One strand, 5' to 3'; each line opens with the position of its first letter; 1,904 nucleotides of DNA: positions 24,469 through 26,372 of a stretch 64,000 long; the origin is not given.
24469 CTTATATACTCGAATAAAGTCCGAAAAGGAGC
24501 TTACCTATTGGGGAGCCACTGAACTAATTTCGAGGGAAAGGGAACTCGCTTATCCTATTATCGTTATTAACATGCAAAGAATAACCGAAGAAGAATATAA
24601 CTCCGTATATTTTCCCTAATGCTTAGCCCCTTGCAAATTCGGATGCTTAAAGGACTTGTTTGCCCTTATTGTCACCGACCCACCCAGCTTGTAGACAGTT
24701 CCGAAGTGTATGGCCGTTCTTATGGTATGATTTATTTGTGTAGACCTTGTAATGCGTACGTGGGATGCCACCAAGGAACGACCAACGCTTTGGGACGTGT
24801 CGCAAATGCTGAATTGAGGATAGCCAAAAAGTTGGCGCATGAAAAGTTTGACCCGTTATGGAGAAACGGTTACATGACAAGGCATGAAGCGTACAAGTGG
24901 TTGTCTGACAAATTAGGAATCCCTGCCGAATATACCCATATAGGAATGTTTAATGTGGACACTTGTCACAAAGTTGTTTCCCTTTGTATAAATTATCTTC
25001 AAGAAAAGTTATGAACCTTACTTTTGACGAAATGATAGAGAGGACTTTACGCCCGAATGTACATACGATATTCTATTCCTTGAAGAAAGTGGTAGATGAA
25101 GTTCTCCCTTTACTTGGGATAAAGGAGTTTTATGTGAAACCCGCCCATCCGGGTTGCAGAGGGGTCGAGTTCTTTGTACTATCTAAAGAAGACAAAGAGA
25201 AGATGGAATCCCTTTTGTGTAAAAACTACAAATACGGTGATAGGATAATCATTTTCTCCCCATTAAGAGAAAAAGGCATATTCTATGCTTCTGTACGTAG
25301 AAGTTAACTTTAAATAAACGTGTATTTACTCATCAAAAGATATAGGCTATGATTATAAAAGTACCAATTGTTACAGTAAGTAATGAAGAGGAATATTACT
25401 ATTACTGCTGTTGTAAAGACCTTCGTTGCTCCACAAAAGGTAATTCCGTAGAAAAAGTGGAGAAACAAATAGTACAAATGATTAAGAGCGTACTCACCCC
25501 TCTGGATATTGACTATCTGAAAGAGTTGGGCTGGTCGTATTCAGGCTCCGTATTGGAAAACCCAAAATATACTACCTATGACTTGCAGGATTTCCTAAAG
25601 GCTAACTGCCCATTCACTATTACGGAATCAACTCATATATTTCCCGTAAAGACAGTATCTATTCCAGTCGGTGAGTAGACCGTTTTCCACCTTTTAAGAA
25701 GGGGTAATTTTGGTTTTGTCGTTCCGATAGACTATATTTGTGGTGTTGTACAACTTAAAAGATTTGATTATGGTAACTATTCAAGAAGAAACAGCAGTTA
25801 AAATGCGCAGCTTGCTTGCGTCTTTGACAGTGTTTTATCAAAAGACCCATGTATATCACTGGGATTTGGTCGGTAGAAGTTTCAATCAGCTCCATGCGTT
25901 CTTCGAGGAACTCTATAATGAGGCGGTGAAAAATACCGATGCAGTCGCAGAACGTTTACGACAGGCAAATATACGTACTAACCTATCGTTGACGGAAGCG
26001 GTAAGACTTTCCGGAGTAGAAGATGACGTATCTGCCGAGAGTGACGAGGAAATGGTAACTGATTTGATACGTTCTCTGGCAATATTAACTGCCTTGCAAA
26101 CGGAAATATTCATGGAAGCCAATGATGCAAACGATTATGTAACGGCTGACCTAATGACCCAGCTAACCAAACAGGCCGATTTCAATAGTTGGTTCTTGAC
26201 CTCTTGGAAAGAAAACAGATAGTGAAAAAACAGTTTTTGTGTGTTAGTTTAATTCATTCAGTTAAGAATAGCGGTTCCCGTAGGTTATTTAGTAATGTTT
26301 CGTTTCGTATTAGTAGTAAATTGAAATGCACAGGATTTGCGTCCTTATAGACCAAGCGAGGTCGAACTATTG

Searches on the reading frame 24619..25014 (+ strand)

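Call 93: search_protein_families(library=pfam, proteins=[window:24619-25014:+], max_evalue=0.01)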
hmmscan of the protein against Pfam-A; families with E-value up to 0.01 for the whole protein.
window:24619-25014:+ (131 aa): 2 families
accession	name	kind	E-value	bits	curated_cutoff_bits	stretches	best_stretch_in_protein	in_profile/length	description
PF11672.13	DUF3268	-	5e-42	143.5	28.4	1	14-123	4-118/121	zinc-finger-containing domain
PF20120.5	DUF6510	-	0.0082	16.4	26.4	0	14-48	28-61/86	Family of unknown function (DUF6510)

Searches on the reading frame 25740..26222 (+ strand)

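Call 8: search_protein_families(library=pfam, proteins=[window:25740-26222:+], max_evalue=0.01)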
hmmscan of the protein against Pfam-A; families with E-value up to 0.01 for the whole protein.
window:25740-26222:+ (160 aa): 1 family
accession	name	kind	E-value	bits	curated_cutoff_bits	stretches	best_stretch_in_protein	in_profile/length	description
PF00210.30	Ferritin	-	1.7e-15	57.7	24.5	1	24-155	6-134/142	Ferritin-like domain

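Call 38: search_protein_families(library=phrogs, proteins=[window:25770-26222:+], max_evalue=0.01)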
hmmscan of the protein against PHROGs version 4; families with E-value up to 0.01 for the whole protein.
window:25770-26222:+ (150 aa): 1 family
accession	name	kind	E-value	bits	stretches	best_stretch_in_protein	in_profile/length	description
phrog_3636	-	DNA, RNA and nucleotide metabolism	3.3e-26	93.2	1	8-146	8-146/149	DNA binding protein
